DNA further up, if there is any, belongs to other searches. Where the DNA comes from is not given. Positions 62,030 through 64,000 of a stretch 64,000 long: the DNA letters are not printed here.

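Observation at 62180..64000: Phage-encoded hybrid sensor histidine kinase (PAS–HisKA–HATPase–REC)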

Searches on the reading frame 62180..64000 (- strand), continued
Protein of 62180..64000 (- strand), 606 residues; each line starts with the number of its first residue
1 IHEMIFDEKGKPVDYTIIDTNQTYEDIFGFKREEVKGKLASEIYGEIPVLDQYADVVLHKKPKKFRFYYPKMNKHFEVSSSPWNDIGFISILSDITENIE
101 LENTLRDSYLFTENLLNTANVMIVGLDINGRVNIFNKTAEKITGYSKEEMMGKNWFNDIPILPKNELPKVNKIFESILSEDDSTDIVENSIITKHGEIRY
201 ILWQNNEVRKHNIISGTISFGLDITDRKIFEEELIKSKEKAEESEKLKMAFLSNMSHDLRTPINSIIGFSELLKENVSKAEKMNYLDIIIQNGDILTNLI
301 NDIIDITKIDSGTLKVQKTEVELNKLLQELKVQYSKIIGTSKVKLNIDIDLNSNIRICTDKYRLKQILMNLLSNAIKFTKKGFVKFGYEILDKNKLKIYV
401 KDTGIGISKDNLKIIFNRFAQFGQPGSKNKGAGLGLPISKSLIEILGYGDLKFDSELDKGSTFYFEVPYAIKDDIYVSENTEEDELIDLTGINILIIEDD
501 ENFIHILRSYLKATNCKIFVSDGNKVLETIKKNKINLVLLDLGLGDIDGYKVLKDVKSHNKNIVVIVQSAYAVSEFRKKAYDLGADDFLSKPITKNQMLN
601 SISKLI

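Call 17: find_homologous_proteins(query=window:62180-64000:-, max_evalue=1e-30)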
Query window:62180-64000:- (606 aa): 6271 proteins with E <= 1e-30 among 8000 candidates; the best 120 are listed.
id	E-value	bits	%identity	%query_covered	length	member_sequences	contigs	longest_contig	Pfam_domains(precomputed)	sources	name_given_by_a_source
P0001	1.2e-280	951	72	100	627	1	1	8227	PF08447.19,PF13426.14,PF13188.14,PF08448.17,PF02518.32,PF00512.32,PF00989.32,PF00072.31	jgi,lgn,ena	-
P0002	9.0e-277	938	72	100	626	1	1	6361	PF08447.19,PF13426.14,PF13188.14,PF08448.17,PF02518.32,PF00512.32,PF00989.32,PF00072.31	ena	-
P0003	4.3e-270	916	71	100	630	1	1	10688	PF08447.19,PF13426.14,PF08448.17,PF02518.32,PF00512.32,PF00989.32,PF00072.31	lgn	-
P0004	6.0e-264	896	69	100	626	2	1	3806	PF08447.19,PF13426.14,PF13188.14,PF08448.17,PF02518.32,PF00512.32,PF00989.32,PF00072.31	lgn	-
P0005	2.4e-248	844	65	100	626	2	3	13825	PF08447.19,PF13426.14,PF13188.14,PF08448.17,PF02518.32,PF00512.32,PF00989.32,PF00072.31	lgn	-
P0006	6.1e-229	780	63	100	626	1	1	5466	PF08447.19,PF13426.14,PF13188.14,PF08448.17,PF02518.32,PF00512.32,PF00989.32,PF00072.31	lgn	-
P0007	8.2e-217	740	61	97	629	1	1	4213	PF08447.19,PF13426.14,PF08448.17,PF02518.32,PF00512.32,PF00989.32,PF00072.31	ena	-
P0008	3.9e-216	738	60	97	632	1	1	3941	PF13596.13,PF08447.19,PF13426.14,PF08448.17,PF02518.32,PF00512.32,PF00989.32,PF00072.31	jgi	jgi:PAS domain S-box-containing protein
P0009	2.8e-202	692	53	88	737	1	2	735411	PF08447.19,PF13426.14,PF13188.14,PF08448.17,PF02518.32,PF00512.32,PF00989.32,PF00072.31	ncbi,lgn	-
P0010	2.9e-200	685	73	63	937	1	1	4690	PF13426.14,PF08448.17,PF02518.32,PF00512.32,PF00072.31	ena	-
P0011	2.2e-195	669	51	88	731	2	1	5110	PF08447.19,PF13426.14,PF13188.14,PF08448.17,PF02518.32,PF00512.32,PF00989.32,PF00072.31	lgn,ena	-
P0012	2.8e-191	656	67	64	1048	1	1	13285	PF08447.19,PF13426.14,PF13188.14,PF02518.32,PF00512.32,PF00989.32,PF00072.31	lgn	-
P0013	4.5e-189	648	61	85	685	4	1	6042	PF13426.14,PF01590.33,PF02518.32,PF00512.32,PF00989.32,PF00072.31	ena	-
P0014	2.5e-187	643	52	100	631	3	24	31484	PF13426.14,PF13188.14,PF08448.17,PF02518.32,PF00512.32,PF00989.32,PF00072.31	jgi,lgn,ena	-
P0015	2.7e-184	633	51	100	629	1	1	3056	PF08447.19,PF13426.14,PF13188.14,PF08448.17,PF02518.32,PF00512.32,PF00989.32,PF00072.31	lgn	-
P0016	2.9e-184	633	57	88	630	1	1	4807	PF13426.14,PF08448.17,PF02518.32,PF00512.32,PF00989.32,PF00072.31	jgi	-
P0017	1.9e-178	613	51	100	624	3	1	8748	PF13596.13,PF13426.14,PF13188.14,PF12860.14,PF08448.17,PF02518.32,PF00512.32,PF00989.32,PF00072.31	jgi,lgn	-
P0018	2.9e-171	590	66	71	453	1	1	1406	PF13426.14,PF02518.32,PF00512.32,PF00989.32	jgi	jgi:PAS domain S-box-containing protein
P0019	9.5e-170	585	49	100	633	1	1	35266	PF08447.19,PF13426.14,PF02518.32,PF00512.32,PF00989.32,PF00072.31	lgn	-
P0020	4.7e-168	579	48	100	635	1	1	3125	PF08447.19,PF13426.14,PF02518.32,PF00512.32,PF00989.32,PF00072.31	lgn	-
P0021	5.1e-167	576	55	88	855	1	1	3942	PF08447.19,PF13426.14,PF13188.14,PF08448.17,PF02518.32,PF00512.32,PF00989.32,PF00072.31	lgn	-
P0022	6.6e-167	575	52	89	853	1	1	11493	PF08447.19,PF13426.14,PF13188.14,PF08448.17,PF02518.32,PF00512.32,PF00989.32,PF00072.31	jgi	jgi:PAS domain S-box-containing protein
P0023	6.8e-167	575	51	91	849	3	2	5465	PF08447.19,PF13426.14,PF13188.14,PF08448.17,PF02518.32,PF00512.32,PF00989.32,PF00072.31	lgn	-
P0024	2.3e-166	574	51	89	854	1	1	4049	PF08447.19,PF13426.14,PF13188.14,PF08448.17,PF02518.32,PF00512.32,PF00989.32,PF00072.31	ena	-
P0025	6.6e-166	572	45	82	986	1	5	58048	PF08447.19,PF13426.14,PF13188.14,PF08448.17,PF02518.32,PF00512.32,PF00989.32,PF00072.31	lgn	-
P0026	8.0e-166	572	55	85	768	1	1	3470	PF13426.14,PF13188.14,PF02518.32,PF00512.32,PF00989.32,PF00072.31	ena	-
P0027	3.8e-165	569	54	85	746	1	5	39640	PF08447.19,PF13426.14,PF13188.14,PF08448.17,PF02518.32,PF00512.32,PF00989.32,PF00072.31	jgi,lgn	-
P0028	6.1e-165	569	55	83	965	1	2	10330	PF08447.19,PF13426.14,PF13188.14,PF08448.17,PF02518.32,PF00512.32,PF00989.32,PF00072.31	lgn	-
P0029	4.1e-164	566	53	88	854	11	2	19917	PF08447.19,PF13426.14,PF13188.14,PF08448.17,PF02518.32,PF00512.32,PF00989.32,PF00072.31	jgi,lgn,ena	jgi:PAS domain S-box-containing protein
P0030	1.7e-163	564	61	77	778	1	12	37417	PF08447.19,PF13426.14,PF13188.14,PF08448.17,PF02518.32,PF00512.32,PF00989.32,PF00072.31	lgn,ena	-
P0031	2.8e-162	560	51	87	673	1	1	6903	PF13426.14,PF02518.32,PF00512.32,PF00989.32,PF00072.31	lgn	-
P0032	2.5e-161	557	47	100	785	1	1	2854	PF08447.19,PF13426.14,PF13185.13,PF08448.17,PF02518.32,PF00512.32,PF00989.32,PF00072.31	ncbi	-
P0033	1.2e-160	555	51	63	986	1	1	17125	PF08447.19,PF13426.14,PF13188.14,PF08448.17,PF02518.32,PF00512.32,PF00989.32,PF00072.31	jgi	jgi:PAS domain S-box-containing protein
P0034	2.1e-160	554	47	97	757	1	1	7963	PF08447.19,PF13426.14,PF13188.14,PF08448.17,PF02518.32,PF00512.32,PF00989.32,PF00072.31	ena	-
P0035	1.4e-158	548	57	67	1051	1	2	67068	PF08447.19,PF13426.14,PF13188.14,PF13185.13,PF01590.33,PF08448.17,PF02518.32,PF00512.32,PF00989.32,PF00072.31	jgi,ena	-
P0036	1.9e-158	547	52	85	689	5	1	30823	PF13426.14,PF01590.33,PF02518.32,PF00512.32,PF00989.32,PF00072.31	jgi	-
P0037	4.4e-157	543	50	86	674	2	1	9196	PF08447.19,PF13426.14,PF02518.32,PF00512.32,PF00989.32,PF00072.31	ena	-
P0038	4.8e-157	543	60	75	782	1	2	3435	PF08447.19,PF13426.14,PF13188.14,PF08448.17,PF02518.32,PF00512.32,PF00989.32,PF00072.31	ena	-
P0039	1.3e-156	541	51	86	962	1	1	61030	PF08447.19,PF13426.14,PF13185.13,PF01590.33,PF08448.17,PF02518.32,PF00512.32,PF00989.32,PF00072.31,PF14598.13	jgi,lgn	-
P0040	4.2e-156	540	51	86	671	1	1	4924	PF08447.19,PF13426.14,PF02518.32,PF00512.32,PF00989.32,PF00072.31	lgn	-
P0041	2.1e-153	531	54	63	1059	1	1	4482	PF08447.19,PF13426.14,PF08448.17,PF02518.32,PF00512.32,PF00989.32,PF00072.31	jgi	jgi:PAS domain S-box-containing protein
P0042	1.8e-152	528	50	85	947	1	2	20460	PF08447.19,PF13426.14,PF13185.13,PF01590.33,PF08448.17,PF02518.32,PF00512.32,PF00989.32,PF00072.31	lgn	-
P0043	1.9e-152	528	74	54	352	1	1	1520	PF13426.14,PF13188.14,PF08448.17,PF00512.32,PF00989.32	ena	-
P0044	2.1e-151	524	52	63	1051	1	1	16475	PF08447.19,PF13426.14,PF13188.14,PF08448.17,PF02518.32,PF00512.32,PF00989.32,PF00072.31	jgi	jgi:PAS domain S-box-containing protein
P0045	1.3e-150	522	48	90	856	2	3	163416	PF08447.19,PF13426.14,PF13188.14,PF24820.2,PF08448.17,PF02518.32,PF00512.32,PF00989.32,PF00072.31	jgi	-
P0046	1.6e-148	515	47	94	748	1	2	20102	PF08447.19,PF13426.14,PF13188.14,PF08448.17,PF02518.32,PF00512.32,PF00989.32,PF00072.31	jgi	jgi:PAS domain S-box-containing protein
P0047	4.2e-148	513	50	85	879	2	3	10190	PF08447.19,PF13426.14,PF13188.14,PF08448.17,PF02518.32,PF00512.32,PF00989.32,PF00072.31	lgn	-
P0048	5.1e-148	513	48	90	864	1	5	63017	PF08447.19,PF13426.14,PF13188.14,PF08448.17,PF02518.32,PF00512.32,PF00989.32,PF00072.31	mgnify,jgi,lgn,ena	mgnify:CR=1 FL=1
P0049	2.5e-141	491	44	100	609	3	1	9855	PF13426.14,PF13188.14,PF02518.32,PF00512.32,PF00072.31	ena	-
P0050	1.1e-114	403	54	63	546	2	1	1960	PF02518.32,PF00512.32,PF00072.31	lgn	-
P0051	1.0e-109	387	40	96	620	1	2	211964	PF13596.13,PF08447.19,PF13426.14,PF13188.14,PF08448.17,PF02518.32,PF00512.32,PF00989.32,PF00072.31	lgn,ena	-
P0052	1.3e-107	380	51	63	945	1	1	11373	PF08447.19,PF13426.14,PF13188.14,PF08448.17,PF02518.32,PF00512.32,PF00989.32,PF00072.31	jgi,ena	-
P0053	6.6e-105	371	34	96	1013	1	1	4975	PF08447.19,PF13426.14,PF13188.14,PF08448.17,PF02518.32,PF00512.32,PF00989.32,PF00072.31,PF14598.13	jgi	-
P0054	1.2e-102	363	38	98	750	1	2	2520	PF08447.19,PF13426.14,PF08448.17,PF02518.32,PF00512.32,PF00989.32,PF00072.31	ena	-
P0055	5.3e-101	358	49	59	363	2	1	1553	PF02518.32,PF00512.32,PF00072.31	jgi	-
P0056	2.4e-100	356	38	65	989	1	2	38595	PF08447.19,PF13426.14,PF13188.14,PF08448.17,PF02518.32,PF00512.32,PF00989.32,PF00072.31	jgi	jgi:PAS domain S-box-containing protein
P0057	6.6e-100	354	37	67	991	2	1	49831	PF08447.19,PF13426.14,PF13188.14,PF08448.17,PF02518.32,PF00512.32,PF00989.32,PF00072.31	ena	-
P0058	2.3e-99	352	38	62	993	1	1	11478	PF08447.19,PF13426.14,PF13188.14,PF13185.13,PF01590.33,PF08448.17,PF02518.32,PF00512.32,PF00989.32,PF00072.31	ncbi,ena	-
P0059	1.4e-98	350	34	100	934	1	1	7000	PF08447.19,PF13426.14,PF13188.14,PF08448.17,PF02518.32,PF00512.32,PF00989.32,PF00072.31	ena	-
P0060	1.2e-97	347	37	89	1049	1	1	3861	PF08447.19,PF13426.14,PF13188.14,PF12860.14,PF24820.2,PF08448.17,PF02518.32,PF00512.32,PF00989.32,PF00072.31,PF14598.13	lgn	-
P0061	4.4e-97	345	38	68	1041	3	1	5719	PF08447.19,PF13426.14,PF13188.14,PF24820.2,PF08448.17,PF02518.32,PF00512.32,PF00989.32,PF00072.31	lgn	-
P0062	1.4e-96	343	38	86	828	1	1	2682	PF08447.19,PF13426.14,PF13188.14,PF08448.17,PF02518.32,PF00512.32,PF00989.32,PF00072.31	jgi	jgi:PAS domain S-box-containing protein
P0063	1.9e-96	343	34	100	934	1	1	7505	PF08447.19,PF13426.14,PF13188.14,PF08448.17,PF02518.32,PF00512.32,PF00989.32,PF00072.31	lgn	-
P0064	5.7e-96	341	37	75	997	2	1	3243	PF08447.19,PF13426.14,PF13188.14,PF13185.13,PF01590.33,PF08448.17,PF02518.32,PF13492.13,PF00512.32,PF00989.32,PF00072.31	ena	-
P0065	8.4e-96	341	39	79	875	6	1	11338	PF08447.19,PF13426.14,PF13188.14,PF08448.17,PF02518.32,PF00512.32,PF00989.32,PF00072.31,PF14598.13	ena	-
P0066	9.7e-96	340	36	99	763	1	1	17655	PF08447.19,PF13426.14,PF13188.14,PF12860.14,PF24820.2,PF08448.17,PF02518.32,PF00512.32,PF00989.32,PF00072.31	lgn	-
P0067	2.5e-95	339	37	89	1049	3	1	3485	PF08447.19,PF13426.14,PF13188.14,PF12860.14,PF24820.2,PF08448.17,PF02518.32,PF00512.32,PF00989.32,PF00072.31,PF14598.13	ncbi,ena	-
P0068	1.3e-92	330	35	98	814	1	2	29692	PF08447.19,PF13426.14,PF13188.14,PF08448.17,PF02518.32,PF00512.32,PF00989.32,PF00072.31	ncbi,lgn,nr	ncbi:MAG: PAS domain S-box protein [Candidatus Kapabacteria bacterium]|nr:PAS domain S-box protein [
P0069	3.4e-92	329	37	69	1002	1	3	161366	PF08447.19,PF13426.14,PF13188.14,PF10114.16,PF08448.17,PF02518.32,PF00512.32,PF00989.32,PF00072.31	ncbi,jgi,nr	ncbi:MAG: PocR ligand-binding domain-containing protein [Bacteroidetes bacterium]|jgi:PAS domain S-b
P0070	3.4e-92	329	37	84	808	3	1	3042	PF08447.19,PF13426.14,PF13188.14,PF24820.2,PF08448.17,PF02518.32,PF00512.32,PF00989.32,PF00072.31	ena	-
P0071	4.0e-92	328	33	97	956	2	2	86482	PF13596.13,PF08447.19,PF13426.14,PF13188.14,PF08448.17,PF02518.32,PF00512.32,PF00989.32,PF00072.31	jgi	jgi:PAS domain S-box-containing protein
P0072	7.6e-92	327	37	88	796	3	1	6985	PF13596.13,PF08447.19,PF13426.14,PF13188.14,PF12860.14,PF08448.17,PF02518.32,PF00512.32,PF00989.32,PF00072.31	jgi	jgi:PAS domain S-box-containing protein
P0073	1.3e-91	327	68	41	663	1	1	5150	PF08447.19,PF13426.14,PF13188.14,PF08448.17,PF02518.32,PF00512.32,PF00989.32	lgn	-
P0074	1.5e-91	326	35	100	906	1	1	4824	PF08447.19,PF13426.14,PF13188.14,PF08448.17,PF02518.32,PF00512.32,PF00989.32,PF00072.31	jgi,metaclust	metaclust:\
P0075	3.1e-91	325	37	89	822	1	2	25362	PF08447.19,PF13426.14,PF13188.14,PF08448.17,PF02518.32,PF00512.32,PF00989.32,PF00072.31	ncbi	-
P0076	3.6e-91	325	36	97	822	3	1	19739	PF08447.19,PF13426.14,PF13188.14,PF08448.17,PF02518.32,PF00512.32,PF00989.32,PF00072.31,PF14598.13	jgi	jgi:PAS domain S-box-containing protein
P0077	6.7e-91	324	34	97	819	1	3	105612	PF08447.19,PF13426.14,PF13188.14,PF08448.17,PF02518.32,PF00512.32,PF00989.32,PF00072.31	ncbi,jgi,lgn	-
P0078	1.3e-90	323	34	63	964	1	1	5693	PF08447.19,PF13426.14,PF13188.14,PF10114.16,PF08448.17,PF02518.32,PF00512.32,PF00989.32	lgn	-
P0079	1.4e-90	323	38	84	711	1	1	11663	PF08447.19,PF13426.14,PF08448.17,PF02518.32,PF00512.32,PF00989.32,PF00072.31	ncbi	-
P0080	1.5e-90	323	40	86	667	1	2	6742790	PF08447.19,PF13426.14,PF13188.14,PF08448.17,PF02518.32,PF00512.32,PF00989.32,PF00072.31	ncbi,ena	-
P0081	1.8e-90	323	35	99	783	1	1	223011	PF08447.19,PF13426.14,PF13188.14,PF12860.14,PF08448.17,PF02518.32,PF00512.32,PF00989.32,PF00072.31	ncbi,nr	ncbi:MAG: PAS domain S-box protein [Bacteroidia bacterium]|nr:PAS domain S-box protein [Bacteroidia 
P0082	2.2e-90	323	32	90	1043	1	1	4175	PF08447.19,PF13426.14,PF13188.14,PF08448.17,PF02518.32,PF00512.32,PF00989.32,PF00072.31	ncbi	-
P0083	3.4e-90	322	38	69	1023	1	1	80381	PF08447.19,PF13426.14,PF13188.14,PF24820.2,PF08448.17,PF02518.32,PF00512.32,PF00989.32,PF00072.31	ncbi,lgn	-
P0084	5.2e-90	321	42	69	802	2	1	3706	PF08447.19,PF13426.14,PF13185.13,PF01590.33,PF02518.32,PF13492.13,PF00512.32,PF00072.31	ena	-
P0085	5.5e-90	321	35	89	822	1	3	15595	PF08447.19,PF13426.14,PF13188.14,PF08448.17,PF02518.32,PF00512.32,PF00989.32,PF00072.31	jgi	jgi:PAS domain S-box-containing protein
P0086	6.3e-90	321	34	99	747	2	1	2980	PF08447.19,PF13426.14,PF08448.17,PF02518.32,PF00512.32,PF00989.32,PF00072.31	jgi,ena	jgi:PAS domain S-box-containing protein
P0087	6.4e-90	321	34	84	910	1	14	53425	PF08447.19,PF13426.14,PF13188.14,PF08448.17,PF02518.32,PF00512.32,PF00989.32,PF00072.31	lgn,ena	-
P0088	6.5e-90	321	37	85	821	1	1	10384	PF08447.19,PF13426.14,PF13188.14,PF08448.17,PF02518.32,PF00512.32,PF00989.32,PF00072.31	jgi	-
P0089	7.4e-90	321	39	86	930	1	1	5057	PF08447.19,PF13426.14,PF13188.14,PF12860.14,PF24820.2,PF08448.17,PF02518.32,PF00512.32,PF00989.32,PF00072.31,PF14598.13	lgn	-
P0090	9.0e-90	321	35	96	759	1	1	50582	PF08447.19,PF13426.14,PF13188.14,PF08448.17,PF02518.32,PF00512.32,PF00989.32,PF00072.31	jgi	jgi:PAS domain S-box-containing protein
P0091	9.4e-90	321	38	85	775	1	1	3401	PF08447.19,PF13426.14,PF13188.14,PF08448.17,PF02518.32,PF00512.32,PF00989.32,PF00072.31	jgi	-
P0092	1.2e-89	320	40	66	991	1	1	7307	PF13426.14,PF13188.14,PF13185.13,PF24820.2,PF00512.32,PF00072.31,PF13596.13,PF08447.19,PF12860.14,PF01590.33,PF08448.17,PF02518.32,PF00989.32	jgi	-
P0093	1.2e-89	320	38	66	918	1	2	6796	PF08447.19,PF13426.14,PF13185.13,PF01590.33,PF08448.17,PF02518.32,PF00512.32,PF00989.32,PF00072.31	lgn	-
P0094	3.0e-89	319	67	40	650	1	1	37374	PF08447.19,PF13426.14,PF13188.14,PF08448.17,PF02518.32,PF00512.32,PF00989.32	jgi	jgi:PAS domain S-box-containing protein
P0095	4.0e-89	319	34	100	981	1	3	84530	PF08447.19,PF13426.14,PF13188.14,PF08448.17,PF02518.32,PF00512.32,PF00989.32,PF00072.31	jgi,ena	-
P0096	4.6e-89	318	33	97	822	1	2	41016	PF08447.19,PF13426.14,PF13188.14,PF08448.17,PF02518.32,PF00512.32,PF00989.32,PF00072.31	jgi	jgi:PAS domain S-box-containing protein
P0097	7.6e-89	318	34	100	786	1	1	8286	PF08447.19,PF13426.14,PF13188.14,PF12860.14,PF08448.17,PF02518.32,PF00512.32,PF00989.32,PF00072.31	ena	-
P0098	9.3e-89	317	34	97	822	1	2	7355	PF08447.19,PF13426.14,PF13188.14,PF08448.17,PF02518.32,PF00512.32,PF00989.32,PF00072.31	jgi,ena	-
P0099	1.4e-88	317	34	100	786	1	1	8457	PF08447.19,PF13426.14,PF13188.14,PF12860.14,PF08448.17,PF02518.32,PF00512.32,PF00989.32,PF00072.31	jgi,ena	-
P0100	2.6e-88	316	36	86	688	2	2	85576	PF13426.14,PF08448.17,PF02518.32,PF00512.32,PF00989.32,PF00072.31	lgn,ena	-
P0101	3.6e-88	315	38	69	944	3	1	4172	PF08447.19,PF13426.14,PF13188.14,PF08448.17,PF02518.32,PF00512.32,PF00989.32,PF00072.31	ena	-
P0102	5.3e-88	315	36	84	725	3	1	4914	PF08447.19,PF13426.14,PF08448.17,PF02518.32,PF00512.32,PF00989.32,PF00072.31,PF14598.13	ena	-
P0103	5.6e-88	315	38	63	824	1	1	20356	PF13426.14,PF13188.14,PF08448.17,PF02518.32,PF00512.32,PF00989.32,PF00072.31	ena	-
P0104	5.7e-88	315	34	100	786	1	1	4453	PF08447.19,PF13426.14,PF13188.14,PF12860.14,PF08448.17,PF02518.32,PF00512.32,PF00989.32,PF00072.31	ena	-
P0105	6.4e-88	315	41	63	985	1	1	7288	PF08447.19,PF13426.14,PF13188.14,PF13185.13,PF01590.33,PF08448.17,PF02518.32,PF13492.13,PF00512.32,PF00989.32,PF00072.31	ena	-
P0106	6.9e-88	314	42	66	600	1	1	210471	PF02518.32,PF00512.32,PF00072.31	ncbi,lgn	-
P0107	1.2e-87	314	36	63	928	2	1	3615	PF08447.19,PF13426.14,PF13188.14,PF24820.2,PF08348.19,PF08448.17,PF02518.32,PF00512.32,PF00989.32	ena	-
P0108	1.5e-87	313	34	100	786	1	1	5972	PF08447.19,PF13426.14,PF13188.14,PF12860.14,PF08448.17,PF02518.32,PF00512.32,PF00989.32,PF00072.31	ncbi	-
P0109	1.6e-87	313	38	85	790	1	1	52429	PF13596.13,PF08447.19,PF13426.14,PF13188.14,PF24820.2,PF08448.17,PF02518.32,PF00512.32,PF00989.32,PF00072.31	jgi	jgi:PAS domain S-box-containing protein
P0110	2.2e-87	313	39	80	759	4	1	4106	PF17152.11,PF13596.13,PF00672.31,PF13426.14,PF08448.17,PF02518.32,PF00512.32,PF00989.32,PF00072.31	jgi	-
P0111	2.2e-87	313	36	87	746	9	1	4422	PF08447.19,PF13426.14,PF13188.14,PF08448.17,PF02518.32,PF00512.32,PF00989.32,PF00072.31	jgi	jgi:PAS domain S-box-containing protein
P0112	3.5e-87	312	59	46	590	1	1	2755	PF08447.19,PF13426.14,PF13188.14,PF08448.17,PF02518.32,PF00512.32,PF00989.32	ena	-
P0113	9.4e-87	311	39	80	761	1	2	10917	PF13426.14,PF02518.32,PF00512.32,PF00989.32,PF00072.31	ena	-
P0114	1.2e-86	310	37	85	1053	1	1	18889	PF08447.19,PF13426.14,PF13188.14,PF08448.17,PF02518.32,PF00512.32,PF00989.32,PF00072.31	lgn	-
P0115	1.4e-86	310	38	80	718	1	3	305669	PF08447.19,PF13426.14,PF08448.17,PF02518.32,PF07694.18,PF00512.32,PF00989.32,PF00072.31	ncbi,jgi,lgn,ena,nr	ncbi:MAG TPA: ATP-binding protein [Bacteroidales bacterium]|nr:ATP-binding protein [Bacteroidales ba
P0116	1.7e-86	310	33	85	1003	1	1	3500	PF13596.13,PF08447.19,PF13426.14,PF13188.14,PF12860.14,PF08448.17,PF02518.32,PF00512.32,PF00989.32,PF00072.31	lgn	-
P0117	1.9e-86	310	38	77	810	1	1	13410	PF08447.19,PF13426.14,PF08448.17,PF02518.32,PF00512.32,PF00989.32,PF00072.31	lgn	-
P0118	3.3e-86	309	36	86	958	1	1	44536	PF08447.19,PF13426.14,PF13188.14,PF24820.2,PF08448.17,PF02518.32,PF00512.32,PF00989.32,PF00072.31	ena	-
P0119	3.6e-86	309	33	85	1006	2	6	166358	PF08447.19,PF13426.14,PF13188.14,PF12860.14,PF24820.2,PF08448.17,PF02518.32,PF00512.32,PF00989.32,PF00072.31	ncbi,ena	-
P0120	4.1e-86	309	36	84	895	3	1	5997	PF08447.19,PF13426.14,PF13188.14,PF08448.17,PF02518.32,PF00512.32,PF00989.32,PF00072.31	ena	-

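Call 19: find_encoding_contigs(protein=P0045, flank=10000, max_places=2)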
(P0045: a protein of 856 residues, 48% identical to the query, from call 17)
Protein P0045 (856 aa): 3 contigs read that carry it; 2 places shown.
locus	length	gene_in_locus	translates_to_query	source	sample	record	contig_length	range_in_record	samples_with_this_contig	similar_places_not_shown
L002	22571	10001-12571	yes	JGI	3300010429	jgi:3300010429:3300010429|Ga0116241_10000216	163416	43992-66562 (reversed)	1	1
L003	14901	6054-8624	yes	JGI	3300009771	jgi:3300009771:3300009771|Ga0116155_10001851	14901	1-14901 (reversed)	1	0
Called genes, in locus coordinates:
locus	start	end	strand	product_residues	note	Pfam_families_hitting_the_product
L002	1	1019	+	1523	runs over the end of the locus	-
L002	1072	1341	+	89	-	-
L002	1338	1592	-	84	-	-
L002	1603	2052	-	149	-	-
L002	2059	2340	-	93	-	-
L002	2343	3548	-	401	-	PF13692:Glyco_trans_1_4 (weak)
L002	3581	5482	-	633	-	PF24308:DUF7487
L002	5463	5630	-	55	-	PF12728:HTH_17, PF13411:MerR_1, PF00376:MerR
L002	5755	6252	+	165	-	-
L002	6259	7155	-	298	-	-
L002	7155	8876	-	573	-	PF24308:DUF7487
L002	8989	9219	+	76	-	-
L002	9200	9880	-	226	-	-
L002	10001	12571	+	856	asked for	PF00989:PAS, PF13426:PAS_9 (weak), PF00989:PAS, PF08448:PAS_4 (weak), PF13426:PAS_9, PF00512:HisKA, PF02518:HATPase_c, PF00072:Response_reg, +3 more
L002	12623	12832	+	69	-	-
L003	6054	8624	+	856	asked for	PF00989:PAS, PF13426:PAS_9 (weak), PF00989:PAS, PF08448:PAS_4 (weak), PF13426:PAS_9, PF00512:HisKA, PF02518:HATPase_c, PF00072:Response_reg, +3 more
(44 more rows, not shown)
